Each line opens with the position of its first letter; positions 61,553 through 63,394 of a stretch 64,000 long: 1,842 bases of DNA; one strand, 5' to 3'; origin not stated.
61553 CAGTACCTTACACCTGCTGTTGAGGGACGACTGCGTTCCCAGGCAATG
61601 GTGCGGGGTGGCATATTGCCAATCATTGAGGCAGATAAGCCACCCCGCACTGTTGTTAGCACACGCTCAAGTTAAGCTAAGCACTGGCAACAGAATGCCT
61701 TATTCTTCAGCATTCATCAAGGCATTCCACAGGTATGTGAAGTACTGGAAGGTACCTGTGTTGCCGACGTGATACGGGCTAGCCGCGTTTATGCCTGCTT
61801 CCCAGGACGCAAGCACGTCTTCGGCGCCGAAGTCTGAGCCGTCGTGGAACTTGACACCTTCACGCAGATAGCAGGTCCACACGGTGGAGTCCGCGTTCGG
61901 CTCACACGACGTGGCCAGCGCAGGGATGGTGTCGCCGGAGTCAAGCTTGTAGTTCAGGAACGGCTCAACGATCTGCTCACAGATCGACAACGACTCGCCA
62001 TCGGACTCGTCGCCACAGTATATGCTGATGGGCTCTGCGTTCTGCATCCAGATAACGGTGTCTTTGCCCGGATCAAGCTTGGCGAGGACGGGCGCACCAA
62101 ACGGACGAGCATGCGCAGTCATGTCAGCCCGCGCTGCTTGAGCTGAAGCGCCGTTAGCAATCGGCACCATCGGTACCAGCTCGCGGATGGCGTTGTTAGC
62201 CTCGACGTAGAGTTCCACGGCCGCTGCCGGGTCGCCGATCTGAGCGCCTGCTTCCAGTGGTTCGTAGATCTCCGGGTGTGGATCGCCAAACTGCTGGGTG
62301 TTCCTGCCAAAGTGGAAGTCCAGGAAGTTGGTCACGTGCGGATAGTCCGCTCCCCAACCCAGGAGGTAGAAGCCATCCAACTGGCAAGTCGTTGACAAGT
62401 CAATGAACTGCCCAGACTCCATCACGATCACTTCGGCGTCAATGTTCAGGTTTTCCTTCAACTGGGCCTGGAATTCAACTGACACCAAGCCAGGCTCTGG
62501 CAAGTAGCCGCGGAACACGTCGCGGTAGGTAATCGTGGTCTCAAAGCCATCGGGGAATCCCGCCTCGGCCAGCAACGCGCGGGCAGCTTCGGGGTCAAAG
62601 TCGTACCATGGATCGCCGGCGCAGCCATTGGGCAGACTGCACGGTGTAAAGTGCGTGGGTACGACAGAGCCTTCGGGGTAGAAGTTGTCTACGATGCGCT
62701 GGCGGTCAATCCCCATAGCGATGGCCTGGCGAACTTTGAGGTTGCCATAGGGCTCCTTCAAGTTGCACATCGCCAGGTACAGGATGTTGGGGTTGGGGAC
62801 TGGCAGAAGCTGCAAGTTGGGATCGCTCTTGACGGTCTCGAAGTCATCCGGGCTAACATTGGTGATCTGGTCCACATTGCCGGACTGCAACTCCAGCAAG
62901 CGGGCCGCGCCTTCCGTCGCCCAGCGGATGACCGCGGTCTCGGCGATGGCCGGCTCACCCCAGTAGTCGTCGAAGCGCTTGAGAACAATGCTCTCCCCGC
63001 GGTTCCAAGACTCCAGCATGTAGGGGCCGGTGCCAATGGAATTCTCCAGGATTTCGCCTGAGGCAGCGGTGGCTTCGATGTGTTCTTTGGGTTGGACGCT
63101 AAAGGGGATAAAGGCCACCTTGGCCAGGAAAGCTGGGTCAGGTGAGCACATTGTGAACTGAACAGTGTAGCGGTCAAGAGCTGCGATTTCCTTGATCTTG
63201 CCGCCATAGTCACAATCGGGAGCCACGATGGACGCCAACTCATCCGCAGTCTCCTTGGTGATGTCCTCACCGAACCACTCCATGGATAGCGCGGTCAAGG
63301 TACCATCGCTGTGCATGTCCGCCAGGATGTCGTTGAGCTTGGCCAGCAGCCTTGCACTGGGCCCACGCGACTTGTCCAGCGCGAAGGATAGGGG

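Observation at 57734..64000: Chimeric ABC importer locus: fused SBP_3-SBP_5 binding protein, DppBC-type permeases without DppDF, then a polar-amino-acid permease plus ATPase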

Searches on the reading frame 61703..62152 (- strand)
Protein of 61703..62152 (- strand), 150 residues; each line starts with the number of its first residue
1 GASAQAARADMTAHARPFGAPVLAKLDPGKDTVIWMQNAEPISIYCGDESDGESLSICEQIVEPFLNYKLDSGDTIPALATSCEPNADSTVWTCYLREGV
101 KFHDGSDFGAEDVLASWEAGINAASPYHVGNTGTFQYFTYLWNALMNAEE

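Call 54: search_solved_structures(query=window:61703-62152:-, max_evalue=0.01)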
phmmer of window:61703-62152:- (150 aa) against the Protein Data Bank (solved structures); distinct sequences matched with E-value up to 0.01: 37.
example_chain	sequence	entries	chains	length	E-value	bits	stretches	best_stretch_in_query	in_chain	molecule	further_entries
1dpe_A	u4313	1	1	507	1.6e-09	41.2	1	51-139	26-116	DIPEPTIDE-BINDING PROTEIN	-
1dpp_A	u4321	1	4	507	1.7e-09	41.1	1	54-139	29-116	DIPEPTIDE BINDING PROTEIN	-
8z1y_F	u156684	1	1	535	1.8e-09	41.1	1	52-139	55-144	Dipeptide-binding protein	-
8z1z_F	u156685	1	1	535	1.8e-09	41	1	52-139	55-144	Dipeptide-binding protein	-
3m8u_A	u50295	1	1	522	2.7e-08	37.3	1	57-141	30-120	Heme-binding protein A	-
6ofq_A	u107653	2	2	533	1.5e-07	34.8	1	38-138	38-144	Heme-binding protein A / AI-2 binding protein A | Heme-binding protein A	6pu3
3tpa_A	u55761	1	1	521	2.3e-07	34.2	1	57-141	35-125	Heme-binding protein A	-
5f1q_A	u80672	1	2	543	3.8e-07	33.5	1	49-139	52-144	Periplasmic dipeptide transport protein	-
2noo_A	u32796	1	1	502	7.1e-06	29.4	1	28-120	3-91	Nickel-binding periplasmic protein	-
3tcf_A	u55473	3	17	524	1.1e-05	28.8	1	56-127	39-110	Periplasmic oligopeptide-binding protein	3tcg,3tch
9rd1_A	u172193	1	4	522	1.1e-05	28.8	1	56-127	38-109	Periplasmic oligopeptide-binding protein OppA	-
3mzb_A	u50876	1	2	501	1.3e-05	28.6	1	29-119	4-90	Nickel-binding periplasmic protein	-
1uiu_A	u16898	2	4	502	1.3e-05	28.6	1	29-119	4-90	Nickel-binding periplasmic protein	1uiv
3qim_A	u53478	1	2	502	1.3e-05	28.6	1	29-119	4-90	Nickel-binding periplasmic protein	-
1zlq_A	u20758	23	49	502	1.3e-05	28.6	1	29-119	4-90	Nickel-binding periplasmic protein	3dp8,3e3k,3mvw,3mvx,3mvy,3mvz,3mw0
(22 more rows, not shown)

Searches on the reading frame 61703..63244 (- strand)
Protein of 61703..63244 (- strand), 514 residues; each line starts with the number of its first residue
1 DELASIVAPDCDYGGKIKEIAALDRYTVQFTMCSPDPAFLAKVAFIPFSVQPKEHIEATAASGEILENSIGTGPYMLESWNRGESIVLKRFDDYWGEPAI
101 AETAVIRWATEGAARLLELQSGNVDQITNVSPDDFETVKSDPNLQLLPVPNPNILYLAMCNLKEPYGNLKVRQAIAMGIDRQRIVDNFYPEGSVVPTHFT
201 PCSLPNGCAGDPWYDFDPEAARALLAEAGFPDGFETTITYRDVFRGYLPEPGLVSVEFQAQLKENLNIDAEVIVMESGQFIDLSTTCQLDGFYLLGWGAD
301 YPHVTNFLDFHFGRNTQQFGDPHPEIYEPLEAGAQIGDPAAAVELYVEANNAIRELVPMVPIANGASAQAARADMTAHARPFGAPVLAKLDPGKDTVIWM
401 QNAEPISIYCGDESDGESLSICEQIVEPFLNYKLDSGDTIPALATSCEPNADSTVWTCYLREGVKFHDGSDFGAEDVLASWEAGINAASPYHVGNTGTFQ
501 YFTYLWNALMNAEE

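Call 55: predict_structure(alignment_id=A3)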
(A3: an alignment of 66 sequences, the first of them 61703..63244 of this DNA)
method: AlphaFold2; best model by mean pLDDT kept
length: 514 residues; sequences in the alignment: 66
mean_pLDDT: 87.6   pTM: 0.83
mean pLDDT of the five models: 87.6, 87.4, 86.7, 85.7, 83.7
residues with pLDDT >= 90: 280; 70-90: 188; 50-70: 36; < 50: 10
segments of 3 or more residues with pLDDT < 50: 414-416, 494-498
pLDDT, mean of each block of 10 residues (from residue 1): 77 89 97 89 88 90 80 94 90 97 92 90 93 88 93 85 96 98 91 88 83 97 98 96 69 92 98 86 88 78 67 82 89 80 90 94 89 94 89 97 69 56 92 89 97 94 97 95 86 58 78 70
secondary structure, 60 per line:
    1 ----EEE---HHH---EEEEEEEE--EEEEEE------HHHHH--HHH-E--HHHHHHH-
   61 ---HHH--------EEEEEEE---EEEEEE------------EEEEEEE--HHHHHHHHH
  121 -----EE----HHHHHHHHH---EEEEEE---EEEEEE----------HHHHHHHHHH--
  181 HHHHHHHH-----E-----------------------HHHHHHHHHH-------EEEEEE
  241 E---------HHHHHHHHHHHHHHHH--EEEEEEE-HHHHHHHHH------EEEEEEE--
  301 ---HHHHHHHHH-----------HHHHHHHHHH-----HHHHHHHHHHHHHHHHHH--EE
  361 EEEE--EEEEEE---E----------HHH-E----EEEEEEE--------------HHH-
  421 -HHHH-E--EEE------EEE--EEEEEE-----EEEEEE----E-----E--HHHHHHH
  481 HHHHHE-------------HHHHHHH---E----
elements in order: E5-7 E17-24 E27-32 H39-43 H53-59 E75-81 E85-90 E103-109 H112-120 H132-140 E144-149 E153-158 H169-178 H181-188 H218-227 E235-241 H251-266 E269-275 H277-285 E292-298 H304-312 H324-333 H339-356 E359-364 E367-372 E396-402 H422-425 E430-432 E439-441 E444-449 E455-460 H474-485 H500-506

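Call 57: fold_search(model_id=the predicted structure, library=pdb)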
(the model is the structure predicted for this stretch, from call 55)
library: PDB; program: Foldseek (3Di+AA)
matches with E <= 10: 449; with E <= 0.001: 169
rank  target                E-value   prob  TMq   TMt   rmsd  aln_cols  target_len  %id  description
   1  5f1q_B                3.3e-26  1.00  0.64  0.65   3.7       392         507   24  Crystal Structure of Periplasmic Dipeptide Transport Protein from Yersinia pestis (released 2015-12-23)
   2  5u4o                  4.2e-26  1.00  0.55  0.59   7.9       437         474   23  A 2.05A X-Ray Structureof A Bacterial Extracellular Solute-binding Protein, family 5 for Bacillus anthracis str. Ames (released 2017-03-08)
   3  3tpa                  6.1e-26  1.00  0.59  0.60   4.5       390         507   27  Structure of HbpA2 from Haemophilus parasuis (released 2011-11-30)
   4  3m8u                  1.2e-25  1.00  0.68  0.69   2.8       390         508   26  Crystal structure of glutathione-binding protein A (GbpA) from Haemophilus parasuis SH0165 in complex with glutathione d (released 2010-07-14)
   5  5f1q_A                1.3e-25  1.00  0.65  0.65   3.5       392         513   24  Crystal Structure of Periplasmic Dipeptide Transport Protein from Yersinia pestis (released 2015-12-23)
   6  1dpp_A                2.2e-25  1.00  0.65  0.65   3.4       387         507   26  DIPEPTIDE BINDING PROTEIN COMPLEX WITH GLYCYL-L-LEUCINE (released 1995-12-07)
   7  6ofq_A                1.8e-24  1.00  0.63  0.64   3.4       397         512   25  ABC transporter-associated periplasmic binding protein DppA from Helicobacter pylori in complex with peptide STSA (released 2019-08-21)
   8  1dpe                  4.9e-24  1.00  0.56  0.57   5.1       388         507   26  DIPEPTIDE-BINDING PROTEIN (released 1996-08-17)
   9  8z1z_F                5.2e-24  1.00  0.65  0.66   3.2       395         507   24  Cryo-EM structure of Escherichia coli DppAR383D+D436RBCDF in pre-catalytic state (released 2025-04-16)
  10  1uqw_A                6.6e-24  1.00  0.59  0.63   3.4       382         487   24  Crystal structure of yliB protein from escherichia coi (released 2003-10-22)
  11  4qfl_A                2.4e-23  1.00  0.65  0.65   3.0       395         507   26  Crystal structure of dipeptide binding protein from pseudoalteromonas sp. SM9913 in complex with Ala-Phe (released 2015-01-28)
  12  4qfk_A                1.5e-22  1.00  0.59  0.60   4.5       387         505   26  Crystal structure of dipeptide binding protein from pseudoalteromonas sp. SM9913 (released 2015-01-28)
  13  7kz8                  3.2e-21  1.00  0.63  0.67   3.3       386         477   20  Crystal structure of substrate-binding protein Aapf from Pseudomonas sp. PDC86 (released 2021-03-17)
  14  7og0_B                3.8e-21  1.00  0.62  0.63   3.9       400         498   19  Nontypeable Haemophillus influenzae SapA in open and closed conformations, in complex with double stranded RNA (released 2021-10-27)
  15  8upi                  6.2e-21  1.00  0.55  0.55   4.0       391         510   24  Structure of a periplasmic peptide binding protein from Mesorhizobium sp. AP09 bound to aminoserine (released 2023-11-08)
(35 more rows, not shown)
